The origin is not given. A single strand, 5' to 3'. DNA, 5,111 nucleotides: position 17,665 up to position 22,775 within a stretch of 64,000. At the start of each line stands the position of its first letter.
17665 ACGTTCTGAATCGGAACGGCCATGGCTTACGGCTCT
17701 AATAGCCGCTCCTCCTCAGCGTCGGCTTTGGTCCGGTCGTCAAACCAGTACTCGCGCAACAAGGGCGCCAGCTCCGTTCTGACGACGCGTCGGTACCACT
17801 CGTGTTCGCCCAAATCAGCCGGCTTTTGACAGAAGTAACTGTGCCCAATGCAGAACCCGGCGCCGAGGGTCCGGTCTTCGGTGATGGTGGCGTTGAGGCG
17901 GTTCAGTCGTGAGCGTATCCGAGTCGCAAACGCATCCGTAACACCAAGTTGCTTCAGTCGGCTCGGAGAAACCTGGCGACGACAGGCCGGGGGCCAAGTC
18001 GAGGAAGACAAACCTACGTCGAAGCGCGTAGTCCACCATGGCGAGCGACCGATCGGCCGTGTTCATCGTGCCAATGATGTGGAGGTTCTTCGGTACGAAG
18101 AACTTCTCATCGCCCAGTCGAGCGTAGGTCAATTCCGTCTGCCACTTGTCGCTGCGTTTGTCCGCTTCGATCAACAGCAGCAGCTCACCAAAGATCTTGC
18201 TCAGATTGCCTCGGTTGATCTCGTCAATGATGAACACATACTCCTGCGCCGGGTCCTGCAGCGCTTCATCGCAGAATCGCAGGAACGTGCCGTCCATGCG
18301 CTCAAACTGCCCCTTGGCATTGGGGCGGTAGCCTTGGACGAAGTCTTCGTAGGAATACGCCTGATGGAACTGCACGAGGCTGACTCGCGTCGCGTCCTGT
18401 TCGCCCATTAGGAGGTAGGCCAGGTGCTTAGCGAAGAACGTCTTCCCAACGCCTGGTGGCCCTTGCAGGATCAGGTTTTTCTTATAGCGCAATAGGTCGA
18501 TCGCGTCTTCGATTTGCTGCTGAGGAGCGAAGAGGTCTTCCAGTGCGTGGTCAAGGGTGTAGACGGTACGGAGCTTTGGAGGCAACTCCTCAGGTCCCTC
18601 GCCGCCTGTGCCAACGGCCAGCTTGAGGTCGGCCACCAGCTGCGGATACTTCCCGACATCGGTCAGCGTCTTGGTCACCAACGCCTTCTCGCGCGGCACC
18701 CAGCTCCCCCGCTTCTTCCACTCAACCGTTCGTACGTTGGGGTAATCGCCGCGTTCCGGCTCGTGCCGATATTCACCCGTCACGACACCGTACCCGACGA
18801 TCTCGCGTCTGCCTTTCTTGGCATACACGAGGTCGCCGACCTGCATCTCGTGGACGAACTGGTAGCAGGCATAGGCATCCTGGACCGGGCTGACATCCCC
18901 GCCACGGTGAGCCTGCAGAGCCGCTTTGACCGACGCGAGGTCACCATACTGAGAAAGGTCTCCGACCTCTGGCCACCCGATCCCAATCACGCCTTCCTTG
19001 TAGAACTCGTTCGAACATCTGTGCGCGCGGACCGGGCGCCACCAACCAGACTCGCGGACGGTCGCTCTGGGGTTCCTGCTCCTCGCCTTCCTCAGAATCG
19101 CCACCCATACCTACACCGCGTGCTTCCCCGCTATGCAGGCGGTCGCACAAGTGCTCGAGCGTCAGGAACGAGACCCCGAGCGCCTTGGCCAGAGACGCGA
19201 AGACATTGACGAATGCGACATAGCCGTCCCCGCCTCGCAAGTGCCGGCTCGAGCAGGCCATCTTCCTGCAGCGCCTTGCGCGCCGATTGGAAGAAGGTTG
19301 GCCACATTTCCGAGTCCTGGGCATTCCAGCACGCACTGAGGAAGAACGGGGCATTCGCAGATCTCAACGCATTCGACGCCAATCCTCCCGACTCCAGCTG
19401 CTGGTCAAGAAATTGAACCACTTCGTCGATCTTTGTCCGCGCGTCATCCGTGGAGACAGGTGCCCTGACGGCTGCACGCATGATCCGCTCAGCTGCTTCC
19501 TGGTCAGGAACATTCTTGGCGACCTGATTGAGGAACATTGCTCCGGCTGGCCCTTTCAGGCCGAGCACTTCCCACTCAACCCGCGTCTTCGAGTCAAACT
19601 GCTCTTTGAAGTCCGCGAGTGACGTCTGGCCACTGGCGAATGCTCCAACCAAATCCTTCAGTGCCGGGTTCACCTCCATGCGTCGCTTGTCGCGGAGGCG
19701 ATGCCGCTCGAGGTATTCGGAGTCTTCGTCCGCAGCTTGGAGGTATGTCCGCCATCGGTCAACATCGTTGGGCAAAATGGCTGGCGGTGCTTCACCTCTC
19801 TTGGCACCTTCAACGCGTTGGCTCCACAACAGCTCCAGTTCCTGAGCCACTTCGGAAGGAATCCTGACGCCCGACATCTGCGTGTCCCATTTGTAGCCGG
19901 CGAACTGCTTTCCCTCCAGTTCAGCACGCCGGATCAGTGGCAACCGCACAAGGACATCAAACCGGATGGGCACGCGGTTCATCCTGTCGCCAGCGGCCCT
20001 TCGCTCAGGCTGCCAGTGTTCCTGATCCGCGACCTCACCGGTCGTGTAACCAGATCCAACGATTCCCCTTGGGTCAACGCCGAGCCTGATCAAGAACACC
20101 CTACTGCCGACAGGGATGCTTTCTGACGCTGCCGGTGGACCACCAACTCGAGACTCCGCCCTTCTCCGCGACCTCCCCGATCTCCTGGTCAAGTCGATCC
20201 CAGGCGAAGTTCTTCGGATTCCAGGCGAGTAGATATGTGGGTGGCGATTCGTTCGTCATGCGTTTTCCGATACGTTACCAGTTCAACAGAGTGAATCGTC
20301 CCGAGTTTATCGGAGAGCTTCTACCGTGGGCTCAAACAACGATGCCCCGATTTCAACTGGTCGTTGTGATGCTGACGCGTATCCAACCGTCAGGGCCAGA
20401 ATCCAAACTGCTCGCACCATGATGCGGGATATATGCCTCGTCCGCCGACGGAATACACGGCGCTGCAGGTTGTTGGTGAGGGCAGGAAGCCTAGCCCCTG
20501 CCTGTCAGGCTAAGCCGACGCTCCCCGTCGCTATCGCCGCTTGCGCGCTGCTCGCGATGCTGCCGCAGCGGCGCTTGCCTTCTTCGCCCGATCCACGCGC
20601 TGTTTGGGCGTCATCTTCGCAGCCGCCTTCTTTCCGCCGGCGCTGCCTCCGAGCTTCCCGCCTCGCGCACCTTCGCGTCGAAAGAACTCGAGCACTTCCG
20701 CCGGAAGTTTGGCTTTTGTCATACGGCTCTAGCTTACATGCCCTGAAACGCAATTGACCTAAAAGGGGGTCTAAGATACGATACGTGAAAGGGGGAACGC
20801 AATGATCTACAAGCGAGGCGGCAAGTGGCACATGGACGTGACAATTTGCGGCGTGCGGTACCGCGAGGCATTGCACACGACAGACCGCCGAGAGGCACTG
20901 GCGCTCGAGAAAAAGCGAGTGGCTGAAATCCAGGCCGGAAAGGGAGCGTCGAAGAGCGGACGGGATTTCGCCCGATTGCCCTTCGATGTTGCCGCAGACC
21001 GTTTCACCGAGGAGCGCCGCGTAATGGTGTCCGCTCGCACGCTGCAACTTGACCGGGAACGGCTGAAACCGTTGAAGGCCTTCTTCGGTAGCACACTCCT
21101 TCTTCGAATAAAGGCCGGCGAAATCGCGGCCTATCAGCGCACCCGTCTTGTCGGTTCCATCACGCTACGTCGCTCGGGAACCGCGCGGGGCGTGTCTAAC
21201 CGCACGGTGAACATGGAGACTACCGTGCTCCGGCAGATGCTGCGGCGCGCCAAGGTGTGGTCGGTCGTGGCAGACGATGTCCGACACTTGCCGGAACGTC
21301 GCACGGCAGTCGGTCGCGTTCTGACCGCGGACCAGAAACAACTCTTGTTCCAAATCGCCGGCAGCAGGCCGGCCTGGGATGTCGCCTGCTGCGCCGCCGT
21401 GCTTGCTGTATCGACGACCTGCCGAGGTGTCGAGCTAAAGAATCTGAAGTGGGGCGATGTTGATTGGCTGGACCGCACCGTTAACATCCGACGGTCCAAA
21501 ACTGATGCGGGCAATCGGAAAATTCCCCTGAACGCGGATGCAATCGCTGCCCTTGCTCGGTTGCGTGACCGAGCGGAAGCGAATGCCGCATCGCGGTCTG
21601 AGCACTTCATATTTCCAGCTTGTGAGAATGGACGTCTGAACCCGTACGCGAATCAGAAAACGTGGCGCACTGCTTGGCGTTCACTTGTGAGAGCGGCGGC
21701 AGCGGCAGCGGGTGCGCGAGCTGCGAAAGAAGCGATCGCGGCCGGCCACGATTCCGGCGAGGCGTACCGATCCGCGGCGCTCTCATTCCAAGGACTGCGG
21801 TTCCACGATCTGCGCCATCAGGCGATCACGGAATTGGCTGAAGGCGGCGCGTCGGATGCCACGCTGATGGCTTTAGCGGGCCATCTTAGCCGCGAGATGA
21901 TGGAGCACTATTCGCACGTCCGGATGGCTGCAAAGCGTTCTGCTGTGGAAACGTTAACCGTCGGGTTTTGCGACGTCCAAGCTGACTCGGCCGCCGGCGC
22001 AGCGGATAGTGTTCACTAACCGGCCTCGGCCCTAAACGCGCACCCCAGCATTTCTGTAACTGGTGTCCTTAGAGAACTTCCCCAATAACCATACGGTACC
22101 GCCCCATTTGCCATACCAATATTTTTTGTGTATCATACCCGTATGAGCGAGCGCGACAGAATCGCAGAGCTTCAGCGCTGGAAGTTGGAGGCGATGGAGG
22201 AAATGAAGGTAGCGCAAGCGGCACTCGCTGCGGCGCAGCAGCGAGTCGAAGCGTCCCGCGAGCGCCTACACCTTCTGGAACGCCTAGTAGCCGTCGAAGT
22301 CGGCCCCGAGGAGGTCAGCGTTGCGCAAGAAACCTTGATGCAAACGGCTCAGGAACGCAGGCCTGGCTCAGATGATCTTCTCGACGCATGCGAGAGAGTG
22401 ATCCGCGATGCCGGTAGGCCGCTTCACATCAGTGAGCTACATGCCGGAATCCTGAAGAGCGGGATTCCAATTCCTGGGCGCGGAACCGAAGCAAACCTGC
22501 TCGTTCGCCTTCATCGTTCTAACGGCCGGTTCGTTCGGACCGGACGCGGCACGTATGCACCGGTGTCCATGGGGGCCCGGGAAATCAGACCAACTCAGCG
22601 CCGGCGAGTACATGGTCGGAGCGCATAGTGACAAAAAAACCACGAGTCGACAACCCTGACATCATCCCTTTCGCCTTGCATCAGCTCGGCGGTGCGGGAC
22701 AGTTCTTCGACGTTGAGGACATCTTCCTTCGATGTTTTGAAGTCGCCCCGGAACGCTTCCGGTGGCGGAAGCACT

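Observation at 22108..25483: Unassigned three-gene operon beside the integrase: coiled-coil/HARE-HTH protein, unknown protein and a 750-aa GHKL ATPase (candidate novel defence system)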

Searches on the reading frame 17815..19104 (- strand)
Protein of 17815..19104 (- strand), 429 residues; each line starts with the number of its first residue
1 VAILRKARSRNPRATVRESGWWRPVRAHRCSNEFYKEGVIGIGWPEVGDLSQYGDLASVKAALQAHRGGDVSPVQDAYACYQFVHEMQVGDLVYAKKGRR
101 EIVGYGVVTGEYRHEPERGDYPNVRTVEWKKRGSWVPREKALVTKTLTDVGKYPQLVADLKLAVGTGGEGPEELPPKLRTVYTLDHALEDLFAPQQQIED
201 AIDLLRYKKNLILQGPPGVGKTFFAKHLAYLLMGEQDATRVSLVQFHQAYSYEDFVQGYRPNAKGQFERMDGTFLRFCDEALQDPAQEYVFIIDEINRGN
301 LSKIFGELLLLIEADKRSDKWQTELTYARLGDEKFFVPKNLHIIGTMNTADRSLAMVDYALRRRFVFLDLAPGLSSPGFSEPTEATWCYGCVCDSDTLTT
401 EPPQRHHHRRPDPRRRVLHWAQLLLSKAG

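Call 36: search_protein_families(library=pfam, max_evalue=0.01, proteins=[window:17815-19104:-])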
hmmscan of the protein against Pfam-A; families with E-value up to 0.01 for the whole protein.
window:17815-19104:- (429 aa): 10 families
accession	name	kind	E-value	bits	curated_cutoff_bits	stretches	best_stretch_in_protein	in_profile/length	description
PF07728.20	AAA_5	-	3.7e-26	92.2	22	1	210-365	1-139/139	AAA domain (dynein-related subfamily)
PF20720.3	nSTAND3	-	5.8e-09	36.3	27.2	1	192-262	1-64/155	Novel STAND NTPase 3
PF00004.35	AAA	-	1.9e-05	25.5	21.2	1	211-365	1-123/131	ATPase family associated with various cellular activities (AAA)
PF01695.23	IstB_IS21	-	4e-05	23.7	24.1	1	193-232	75-116/238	IstB-like ATP binding protein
PF13401.12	AAA_22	-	0.00012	22.8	27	1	207-313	4-109/130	AAA domain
PF05729.18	NACHT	-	0.00098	19.4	26.7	1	211-247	3-40/167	NACHT domain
PF01078.27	Mg_chelatase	-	0.0015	18.4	20.3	1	208-242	22-56/207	Magnesium chelatase, subunit ChlI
PF13173.12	AAA_14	-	0.0016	18.9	27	1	208-298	2-73/129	AAA domain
PF13479.12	AAA_24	-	0.0046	17.3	27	1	208-262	2-58/195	AAA domain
PF13245.12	AAA_19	-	0.0094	16.6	25.1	0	200-246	3-49/134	AAA domain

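Call 37: search_protein_families(library=padloc, max_evalue=0.001, proteins=[window:17815-19104:-])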
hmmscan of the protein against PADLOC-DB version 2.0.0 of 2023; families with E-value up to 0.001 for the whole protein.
window:17815-19104:- (429 aa): 11 families
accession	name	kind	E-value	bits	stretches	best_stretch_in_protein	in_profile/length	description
PDLC04819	PDC-S02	-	3.5e-18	63.9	1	25-151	8-137/334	-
PDLC03547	REase_II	-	9.5e-17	58.8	1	200-366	256-439/585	Type II restriction enzyme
PDLC03448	REase_II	-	2.2e-14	50.6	2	40-262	285-500/857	Type II restriction enzyme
PDLC04815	PDC-S02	-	9.4e-12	42.9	1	29-139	13-124/346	-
PDLC04806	PDC-S02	-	1.3e-07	29.2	1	31-132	15-123/324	-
PDLC03920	MkoA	-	4.7e-06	23.2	1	203-241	626-664/1112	-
PDLC05079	PDC-S73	-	6.7e-06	23.2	1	190-232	173-215/752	-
PDLC03921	MkoA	-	3.2e-05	19.8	1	202-249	1036-1084/1607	-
PDLC04140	mad8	-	7.1e-05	20.5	1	200-259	18-70/314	mads_8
PDLC04816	PDC-S02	-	9.3e-05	20.1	1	32-134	20-120/299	-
PDLC04547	PDC-M26A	-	0.00071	16.2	0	190-316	314-433/724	-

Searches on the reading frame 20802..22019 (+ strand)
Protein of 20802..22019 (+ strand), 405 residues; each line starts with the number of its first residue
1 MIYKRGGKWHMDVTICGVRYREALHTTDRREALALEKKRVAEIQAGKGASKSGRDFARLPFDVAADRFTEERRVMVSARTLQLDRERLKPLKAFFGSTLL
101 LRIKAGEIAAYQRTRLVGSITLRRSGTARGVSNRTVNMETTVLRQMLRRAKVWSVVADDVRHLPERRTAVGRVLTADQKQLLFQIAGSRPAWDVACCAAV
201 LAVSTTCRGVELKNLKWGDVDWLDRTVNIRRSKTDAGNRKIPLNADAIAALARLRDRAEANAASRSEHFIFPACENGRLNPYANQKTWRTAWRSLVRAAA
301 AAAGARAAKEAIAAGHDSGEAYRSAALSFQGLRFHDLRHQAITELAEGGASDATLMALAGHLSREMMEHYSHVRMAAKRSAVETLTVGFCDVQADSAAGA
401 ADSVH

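Call 36: search_protein_families(library=pfam, max_evalue=0.01, proteins=[window:20802-22019:+])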
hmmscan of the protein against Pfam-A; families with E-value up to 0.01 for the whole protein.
window:20802-22019:+ (405 aa): 1 family
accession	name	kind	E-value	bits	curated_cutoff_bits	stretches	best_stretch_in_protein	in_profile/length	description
PF00589.27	Phage_integrase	-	8e-22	78.3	27.1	1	173-375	2-170/172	Phage integrase family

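Call 37: search_protein_families(library=padloc, max_evalue=0.001, proteins=[window:20802-22019:+])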
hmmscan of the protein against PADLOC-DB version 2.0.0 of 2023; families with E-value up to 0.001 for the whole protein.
window:20802-22019:+ (405 aa): 0 families

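Call 51: find_encoding_contigs(protein=window:20802-22019:+, flank=6000, max_places=4)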
Protein window:20802-22019:+ (405 aa): no gene with exactly this product is on record in the collection.

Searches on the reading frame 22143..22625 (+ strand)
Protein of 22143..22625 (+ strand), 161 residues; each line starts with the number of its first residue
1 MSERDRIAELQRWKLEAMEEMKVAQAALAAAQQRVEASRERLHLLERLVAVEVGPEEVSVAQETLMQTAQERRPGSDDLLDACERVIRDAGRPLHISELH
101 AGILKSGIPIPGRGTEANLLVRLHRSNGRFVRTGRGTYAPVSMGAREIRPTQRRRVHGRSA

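Call 9: search_protein_families(library=pfam, max_evalue=1, proteins=[window:22143-22625:+])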
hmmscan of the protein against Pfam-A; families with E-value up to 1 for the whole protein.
seq(161 aa): 3 families
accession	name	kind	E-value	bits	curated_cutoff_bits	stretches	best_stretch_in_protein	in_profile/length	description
PF05066.19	HARE-HTH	-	7.2e-06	26.7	25.9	1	79-141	3-69/71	HB1, ASXL, restriction endonuclease HTH domain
PF13338.12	AbiEi_4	-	0.071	13.7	25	1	117-140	28-48/49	Transcriptional regulator, AbiEi antitoxin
PF20567.3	DUF6776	-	0.073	13.5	27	1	22-73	20-71/149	Family of unknown function (DUF6776)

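Call 10: search_protein_families(library=padloc, max_evalue=1, proteins=[window:22143-22625:+])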
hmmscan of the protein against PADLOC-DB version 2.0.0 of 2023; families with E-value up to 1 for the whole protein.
seq(161 aa): 2 families
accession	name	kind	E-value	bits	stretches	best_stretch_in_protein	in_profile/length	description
PDLC00511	JetC1|JetC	-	0.0031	13.5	1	2-70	616-684/1108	DUF3584 domain; MukB-like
PDLC03864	LmuB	-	0.022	11.3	1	5-89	425-508/657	-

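Call 11: search_protein_families(library=ncbifam, max_evalue=1, proteins=[window:22143-22625:+])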
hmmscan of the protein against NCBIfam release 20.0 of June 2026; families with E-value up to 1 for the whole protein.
seq(161 aa): 1 family
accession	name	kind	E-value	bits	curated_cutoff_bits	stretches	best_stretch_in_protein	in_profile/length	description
NF004693.0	PRK06032.1-4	equivalog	0.0019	18.1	288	1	13-91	32-104/216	flagellar assembly protein H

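Call 91: find_homologous_proteins(query=window:22143-22625:+, max_evalue=0.001)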
Query window:22143-22625:+ (161 aa): 44 proteins with E <= 0.001 among 889 candidates.
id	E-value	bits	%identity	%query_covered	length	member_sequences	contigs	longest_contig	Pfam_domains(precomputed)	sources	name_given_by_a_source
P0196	7.1e-67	242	71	100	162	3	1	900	PF05066.20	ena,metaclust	metaclust:\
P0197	3.9e-65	236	70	100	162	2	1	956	PF05066.20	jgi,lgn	jgi:hypothetical protein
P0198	4.0e-65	236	72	100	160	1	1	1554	PF05066.20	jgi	jgi:hypothetical protein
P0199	9.3e-65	235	73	99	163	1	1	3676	PF05066.20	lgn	-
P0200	2.2e-64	234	70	100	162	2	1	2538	PF05066.20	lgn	-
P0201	2.5e-64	234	71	100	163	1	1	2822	PF05066.20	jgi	jgi:hypothetical protein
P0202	2.4e-63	231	69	100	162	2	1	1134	PF05066.20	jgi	jgi:hypothetical protein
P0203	5.5e-63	229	71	100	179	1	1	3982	PF05066.20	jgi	jgi:hypothetical protein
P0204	8.4e-61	222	66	100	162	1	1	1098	PF05066.20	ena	-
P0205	1.7e-60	221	69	97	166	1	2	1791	-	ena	-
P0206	9.9e-60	219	67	100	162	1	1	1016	-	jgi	jgi:hypothetical protein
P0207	9.4e-59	216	66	94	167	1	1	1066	-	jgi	jgi:hypothetical protein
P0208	3.4e-58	214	66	100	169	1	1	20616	-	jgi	jgi:hypothetical protein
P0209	1.0e-57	212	70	97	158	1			-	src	-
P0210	6.0e-56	207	63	100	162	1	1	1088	-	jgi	jgi:hypothetical protein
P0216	1.1e-43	167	53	97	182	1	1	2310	PF05066.20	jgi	-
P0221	5.0e-42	161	79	58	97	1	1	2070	PF05066.20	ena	-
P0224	2.9e-40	156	74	60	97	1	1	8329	PF05066.20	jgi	jgi:hypothetical protein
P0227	1.3e-38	150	50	97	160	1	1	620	PF05066.20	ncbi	-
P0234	1.5e-32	131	48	96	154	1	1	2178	PF05066.20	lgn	-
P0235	5.1e-31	126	42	100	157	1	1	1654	PF05066.20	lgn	-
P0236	2.0e-30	124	48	92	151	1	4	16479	PF05066.20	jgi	jgi:hypothetical protein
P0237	1.7e-28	117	45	93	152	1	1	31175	PF05066.20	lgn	-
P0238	7.2e-22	96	62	49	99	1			PF05066.20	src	-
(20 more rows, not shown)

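Call 103: search_protein_families(library=phrogs, max_evalue=0.01, proteins=[window:22143-22625:+])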
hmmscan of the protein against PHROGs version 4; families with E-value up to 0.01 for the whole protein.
window:22143-22625:+ (161 aa): 0 families
